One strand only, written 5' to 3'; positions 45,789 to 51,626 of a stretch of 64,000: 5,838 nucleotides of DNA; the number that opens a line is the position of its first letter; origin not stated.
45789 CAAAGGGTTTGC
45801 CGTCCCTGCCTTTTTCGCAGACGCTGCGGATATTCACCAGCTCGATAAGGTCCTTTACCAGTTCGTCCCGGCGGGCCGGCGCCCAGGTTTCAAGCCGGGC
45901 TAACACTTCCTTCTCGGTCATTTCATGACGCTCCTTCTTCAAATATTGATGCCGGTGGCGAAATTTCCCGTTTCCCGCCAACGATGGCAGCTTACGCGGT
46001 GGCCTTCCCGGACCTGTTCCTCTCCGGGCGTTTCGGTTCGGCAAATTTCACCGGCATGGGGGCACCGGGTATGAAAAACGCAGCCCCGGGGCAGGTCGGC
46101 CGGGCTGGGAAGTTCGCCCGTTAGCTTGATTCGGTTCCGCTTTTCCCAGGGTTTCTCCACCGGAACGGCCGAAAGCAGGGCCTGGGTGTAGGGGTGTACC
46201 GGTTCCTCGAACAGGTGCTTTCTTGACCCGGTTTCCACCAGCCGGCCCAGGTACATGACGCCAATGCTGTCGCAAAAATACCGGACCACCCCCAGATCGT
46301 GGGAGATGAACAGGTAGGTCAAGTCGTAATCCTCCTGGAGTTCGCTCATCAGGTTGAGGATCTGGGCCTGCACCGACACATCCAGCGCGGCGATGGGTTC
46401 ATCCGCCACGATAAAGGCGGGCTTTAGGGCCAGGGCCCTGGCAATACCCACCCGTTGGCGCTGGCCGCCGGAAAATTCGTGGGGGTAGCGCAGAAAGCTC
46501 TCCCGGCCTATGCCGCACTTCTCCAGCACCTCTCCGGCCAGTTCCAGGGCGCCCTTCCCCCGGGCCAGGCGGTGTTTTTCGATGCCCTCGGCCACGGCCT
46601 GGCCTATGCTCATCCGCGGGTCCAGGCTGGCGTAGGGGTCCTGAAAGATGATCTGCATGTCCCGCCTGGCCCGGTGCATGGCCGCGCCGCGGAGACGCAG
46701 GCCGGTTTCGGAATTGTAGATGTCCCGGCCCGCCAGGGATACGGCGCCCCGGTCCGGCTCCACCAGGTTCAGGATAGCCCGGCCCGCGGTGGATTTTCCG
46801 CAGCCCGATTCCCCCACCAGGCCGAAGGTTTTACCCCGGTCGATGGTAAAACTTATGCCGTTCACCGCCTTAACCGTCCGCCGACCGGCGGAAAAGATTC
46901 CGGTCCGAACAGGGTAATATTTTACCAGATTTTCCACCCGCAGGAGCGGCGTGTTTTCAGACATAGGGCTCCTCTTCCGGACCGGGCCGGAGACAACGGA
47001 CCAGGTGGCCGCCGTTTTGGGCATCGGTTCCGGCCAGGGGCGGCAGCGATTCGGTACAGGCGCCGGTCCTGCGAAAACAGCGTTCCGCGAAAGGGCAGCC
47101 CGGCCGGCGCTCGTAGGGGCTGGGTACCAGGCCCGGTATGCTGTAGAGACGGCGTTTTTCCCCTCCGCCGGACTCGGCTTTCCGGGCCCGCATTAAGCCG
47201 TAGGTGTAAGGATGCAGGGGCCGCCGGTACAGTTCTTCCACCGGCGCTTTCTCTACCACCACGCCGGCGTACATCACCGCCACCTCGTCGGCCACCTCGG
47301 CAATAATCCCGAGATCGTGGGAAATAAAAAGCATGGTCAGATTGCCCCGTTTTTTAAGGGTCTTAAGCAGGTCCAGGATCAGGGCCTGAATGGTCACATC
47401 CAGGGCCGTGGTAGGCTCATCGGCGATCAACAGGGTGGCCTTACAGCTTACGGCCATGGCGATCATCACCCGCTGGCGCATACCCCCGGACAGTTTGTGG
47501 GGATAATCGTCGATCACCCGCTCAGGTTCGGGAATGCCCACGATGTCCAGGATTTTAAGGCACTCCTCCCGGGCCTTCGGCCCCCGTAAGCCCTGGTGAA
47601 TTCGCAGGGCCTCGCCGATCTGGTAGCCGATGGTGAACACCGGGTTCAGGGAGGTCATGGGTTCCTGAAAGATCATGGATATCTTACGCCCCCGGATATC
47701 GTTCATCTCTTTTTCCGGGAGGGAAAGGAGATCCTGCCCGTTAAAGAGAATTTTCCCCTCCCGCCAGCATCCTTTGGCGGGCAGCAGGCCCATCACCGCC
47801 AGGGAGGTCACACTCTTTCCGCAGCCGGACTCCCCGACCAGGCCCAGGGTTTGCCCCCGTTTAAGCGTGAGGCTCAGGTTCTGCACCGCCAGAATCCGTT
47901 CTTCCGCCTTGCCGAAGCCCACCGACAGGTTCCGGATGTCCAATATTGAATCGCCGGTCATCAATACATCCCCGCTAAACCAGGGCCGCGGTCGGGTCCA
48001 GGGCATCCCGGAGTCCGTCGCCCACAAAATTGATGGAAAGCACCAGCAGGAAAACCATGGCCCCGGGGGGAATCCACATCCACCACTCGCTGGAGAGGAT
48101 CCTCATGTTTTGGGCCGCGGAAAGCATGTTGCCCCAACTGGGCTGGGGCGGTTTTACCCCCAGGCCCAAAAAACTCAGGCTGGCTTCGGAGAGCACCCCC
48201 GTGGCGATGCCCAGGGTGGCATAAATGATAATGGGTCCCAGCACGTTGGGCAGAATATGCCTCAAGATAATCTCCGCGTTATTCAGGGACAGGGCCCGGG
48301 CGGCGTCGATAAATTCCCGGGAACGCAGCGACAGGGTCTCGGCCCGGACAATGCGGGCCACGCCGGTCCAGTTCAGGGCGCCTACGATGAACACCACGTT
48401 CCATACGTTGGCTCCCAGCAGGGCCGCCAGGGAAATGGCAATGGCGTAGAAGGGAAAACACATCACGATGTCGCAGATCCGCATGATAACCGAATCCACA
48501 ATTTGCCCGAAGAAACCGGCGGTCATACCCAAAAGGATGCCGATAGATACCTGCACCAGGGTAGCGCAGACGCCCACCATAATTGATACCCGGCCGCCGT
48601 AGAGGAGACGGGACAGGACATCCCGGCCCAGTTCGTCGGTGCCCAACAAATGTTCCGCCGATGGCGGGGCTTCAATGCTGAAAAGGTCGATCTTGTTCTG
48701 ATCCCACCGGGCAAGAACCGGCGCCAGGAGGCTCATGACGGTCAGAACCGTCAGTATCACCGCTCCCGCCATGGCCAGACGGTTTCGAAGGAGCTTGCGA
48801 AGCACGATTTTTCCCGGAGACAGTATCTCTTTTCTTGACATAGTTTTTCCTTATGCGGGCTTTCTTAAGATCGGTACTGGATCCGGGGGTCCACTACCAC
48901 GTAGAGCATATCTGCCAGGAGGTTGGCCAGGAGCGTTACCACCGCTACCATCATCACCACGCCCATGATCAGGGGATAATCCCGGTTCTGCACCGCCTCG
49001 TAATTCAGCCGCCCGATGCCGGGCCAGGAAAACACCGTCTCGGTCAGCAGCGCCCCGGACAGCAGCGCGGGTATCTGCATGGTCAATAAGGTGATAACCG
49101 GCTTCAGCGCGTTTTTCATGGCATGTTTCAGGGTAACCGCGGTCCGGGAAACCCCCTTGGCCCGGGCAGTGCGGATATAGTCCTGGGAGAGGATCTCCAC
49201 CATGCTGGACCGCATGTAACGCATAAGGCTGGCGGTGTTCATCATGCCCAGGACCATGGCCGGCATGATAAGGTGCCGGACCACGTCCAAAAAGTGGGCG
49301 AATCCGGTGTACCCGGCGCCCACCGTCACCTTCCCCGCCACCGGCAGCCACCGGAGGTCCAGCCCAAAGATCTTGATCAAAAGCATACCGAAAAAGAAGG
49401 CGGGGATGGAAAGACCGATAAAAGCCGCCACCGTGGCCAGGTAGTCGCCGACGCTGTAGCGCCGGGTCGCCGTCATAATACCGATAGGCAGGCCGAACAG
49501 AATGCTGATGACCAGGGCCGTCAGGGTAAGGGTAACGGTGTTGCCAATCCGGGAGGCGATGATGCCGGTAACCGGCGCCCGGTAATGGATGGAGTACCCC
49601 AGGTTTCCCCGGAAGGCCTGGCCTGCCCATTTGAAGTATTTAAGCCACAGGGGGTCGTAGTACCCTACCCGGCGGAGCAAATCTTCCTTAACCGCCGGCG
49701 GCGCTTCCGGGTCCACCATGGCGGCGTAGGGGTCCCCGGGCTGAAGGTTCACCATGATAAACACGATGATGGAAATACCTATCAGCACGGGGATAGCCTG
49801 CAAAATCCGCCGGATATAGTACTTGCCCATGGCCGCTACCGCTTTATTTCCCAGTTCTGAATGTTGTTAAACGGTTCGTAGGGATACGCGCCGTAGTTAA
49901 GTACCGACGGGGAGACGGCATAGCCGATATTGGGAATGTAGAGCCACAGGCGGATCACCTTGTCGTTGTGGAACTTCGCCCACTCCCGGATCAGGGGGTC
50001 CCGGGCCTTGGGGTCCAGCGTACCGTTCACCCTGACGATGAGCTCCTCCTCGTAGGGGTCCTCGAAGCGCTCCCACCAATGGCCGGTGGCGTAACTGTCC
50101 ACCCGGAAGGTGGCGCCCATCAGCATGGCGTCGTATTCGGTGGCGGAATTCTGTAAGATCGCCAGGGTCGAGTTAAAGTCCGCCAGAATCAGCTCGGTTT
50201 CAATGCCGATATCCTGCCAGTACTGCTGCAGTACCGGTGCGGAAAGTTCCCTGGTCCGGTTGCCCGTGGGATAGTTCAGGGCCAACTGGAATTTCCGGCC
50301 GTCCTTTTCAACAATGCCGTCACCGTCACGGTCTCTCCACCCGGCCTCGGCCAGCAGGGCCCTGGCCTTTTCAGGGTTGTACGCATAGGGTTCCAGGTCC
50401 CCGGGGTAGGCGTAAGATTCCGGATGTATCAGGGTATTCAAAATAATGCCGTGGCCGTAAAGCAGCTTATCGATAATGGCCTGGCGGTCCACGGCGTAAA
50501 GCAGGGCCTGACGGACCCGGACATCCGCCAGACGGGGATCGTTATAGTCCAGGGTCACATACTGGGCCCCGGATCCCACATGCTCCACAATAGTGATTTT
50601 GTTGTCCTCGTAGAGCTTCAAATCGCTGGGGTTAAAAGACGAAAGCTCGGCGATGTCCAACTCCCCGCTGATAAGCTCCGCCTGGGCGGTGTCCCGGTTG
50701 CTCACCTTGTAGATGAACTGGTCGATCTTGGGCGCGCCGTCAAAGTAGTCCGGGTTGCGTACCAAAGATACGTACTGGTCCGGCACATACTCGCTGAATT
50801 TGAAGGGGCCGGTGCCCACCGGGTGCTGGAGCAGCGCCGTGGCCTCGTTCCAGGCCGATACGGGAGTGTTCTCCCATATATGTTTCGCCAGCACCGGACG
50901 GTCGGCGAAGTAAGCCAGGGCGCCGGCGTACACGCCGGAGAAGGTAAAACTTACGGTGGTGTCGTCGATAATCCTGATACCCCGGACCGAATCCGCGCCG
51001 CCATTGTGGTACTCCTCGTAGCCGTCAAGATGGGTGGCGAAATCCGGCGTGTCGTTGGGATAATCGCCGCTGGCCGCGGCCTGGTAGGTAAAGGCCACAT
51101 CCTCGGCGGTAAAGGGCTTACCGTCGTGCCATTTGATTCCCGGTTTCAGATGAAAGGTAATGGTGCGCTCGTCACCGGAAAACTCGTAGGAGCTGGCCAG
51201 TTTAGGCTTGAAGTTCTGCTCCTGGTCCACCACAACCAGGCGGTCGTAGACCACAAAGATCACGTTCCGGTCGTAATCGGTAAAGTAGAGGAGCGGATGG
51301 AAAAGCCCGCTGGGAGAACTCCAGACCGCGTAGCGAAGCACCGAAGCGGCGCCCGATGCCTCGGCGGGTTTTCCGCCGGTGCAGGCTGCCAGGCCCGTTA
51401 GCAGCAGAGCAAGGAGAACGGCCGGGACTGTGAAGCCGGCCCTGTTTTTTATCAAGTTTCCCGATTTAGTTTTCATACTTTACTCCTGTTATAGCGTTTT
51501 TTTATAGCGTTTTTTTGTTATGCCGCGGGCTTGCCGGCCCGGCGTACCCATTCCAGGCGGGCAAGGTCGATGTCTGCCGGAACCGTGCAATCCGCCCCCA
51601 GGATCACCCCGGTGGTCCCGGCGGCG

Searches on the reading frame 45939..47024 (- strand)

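Call 60: search_protein_families(library=pfam, proteins=[window:45939-47024:-], max_evalue=0.00001)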
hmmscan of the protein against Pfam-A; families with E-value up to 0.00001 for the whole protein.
window:45939-47024:- (361 aa): 2 families
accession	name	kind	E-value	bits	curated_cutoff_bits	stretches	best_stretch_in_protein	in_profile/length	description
PF00005.33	ABC_tran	-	7e-28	98.4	25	1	55-212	2-137/137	ABC transporter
PF08352.17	oligo_HPY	-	2.9e-20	72.8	27.1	1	263-328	1-65/65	Oligopeptide/dipeptide transporter, C-terminal region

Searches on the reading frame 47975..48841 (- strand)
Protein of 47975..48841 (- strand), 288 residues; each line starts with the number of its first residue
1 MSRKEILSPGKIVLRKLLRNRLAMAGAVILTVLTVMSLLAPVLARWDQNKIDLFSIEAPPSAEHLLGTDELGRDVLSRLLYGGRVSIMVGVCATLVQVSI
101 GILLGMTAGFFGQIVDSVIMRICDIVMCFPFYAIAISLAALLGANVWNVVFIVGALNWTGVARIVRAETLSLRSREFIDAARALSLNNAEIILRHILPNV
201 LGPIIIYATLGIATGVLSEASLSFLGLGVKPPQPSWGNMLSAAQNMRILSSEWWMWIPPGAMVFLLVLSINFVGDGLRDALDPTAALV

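Call 60: search_protein_families(library=pfam, proteins=[window:47975-48841:-], max_evalue=0.00001)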
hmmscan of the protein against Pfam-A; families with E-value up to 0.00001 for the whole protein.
window:47975-48841:- (288 aa): 2 families
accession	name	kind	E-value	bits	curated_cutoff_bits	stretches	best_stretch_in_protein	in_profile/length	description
PF00528.27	BPD_transp_1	-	1.2e-31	110.3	26.4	1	101-283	1-180/184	Binding-protein-dependent transport system inner membrane component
PF12911.12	OppC_N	-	1.3e-12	47.9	23.9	1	8-60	1-53/53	N-terminal TM domain of oligopeptide transport permease C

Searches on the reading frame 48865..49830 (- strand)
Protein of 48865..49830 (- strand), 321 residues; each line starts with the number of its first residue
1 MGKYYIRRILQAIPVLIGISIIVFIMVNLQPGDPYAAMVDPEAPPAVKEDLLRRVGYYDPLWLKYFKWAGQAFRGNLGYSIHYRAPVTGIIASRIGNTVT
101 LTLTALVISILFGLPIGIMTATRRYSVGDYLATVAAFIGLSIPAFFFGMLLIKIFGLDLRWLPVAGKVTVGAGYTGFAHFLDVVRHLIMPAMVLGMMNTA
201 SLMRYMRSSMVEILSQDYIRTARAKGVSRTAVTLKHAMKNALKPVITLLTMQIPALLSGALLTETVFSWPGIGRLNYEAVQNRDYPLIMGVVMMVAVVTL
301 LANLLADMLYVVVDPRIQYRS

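Call 60: search_protein_families(library=pfam, proteins=[window:48865-49830:-], max_evalue=0.00001)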
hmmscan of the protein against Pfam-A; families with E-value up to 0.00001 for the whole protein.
window:48865-49830:- (321 aa): 2 families
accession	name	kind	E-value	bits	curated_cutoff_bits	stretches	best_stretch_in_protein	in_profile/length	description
PF00528.27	BPD_transp_1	-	9.3e-41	140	26.4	1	113-318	1-183/184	Binding-protein-dependent transport system inner membrane component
PF19300.4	BPD_transp_1_N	-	1.3e-07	32.3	23.8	1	1-101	1-113/114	Binding-prot-dependent transport system membrane comp, N-term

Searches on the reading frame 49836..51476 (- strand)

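Call 60: search_protein_families(library=pfam, proteins=[window:49836-51476:-], max_evalue=0.00001)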
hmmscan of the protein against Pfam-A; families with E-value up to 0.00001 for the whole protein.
window:49836-51476:- (546 aa): 1 family
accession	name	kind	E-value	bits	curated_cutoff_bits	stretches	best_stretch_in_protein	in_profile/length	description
PF00496.27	SBP_bac_5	-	2.4e-89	300.5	32.4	1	89-457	2-348/368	Bacterial extracellular solute-binding proteins, family 5 Middle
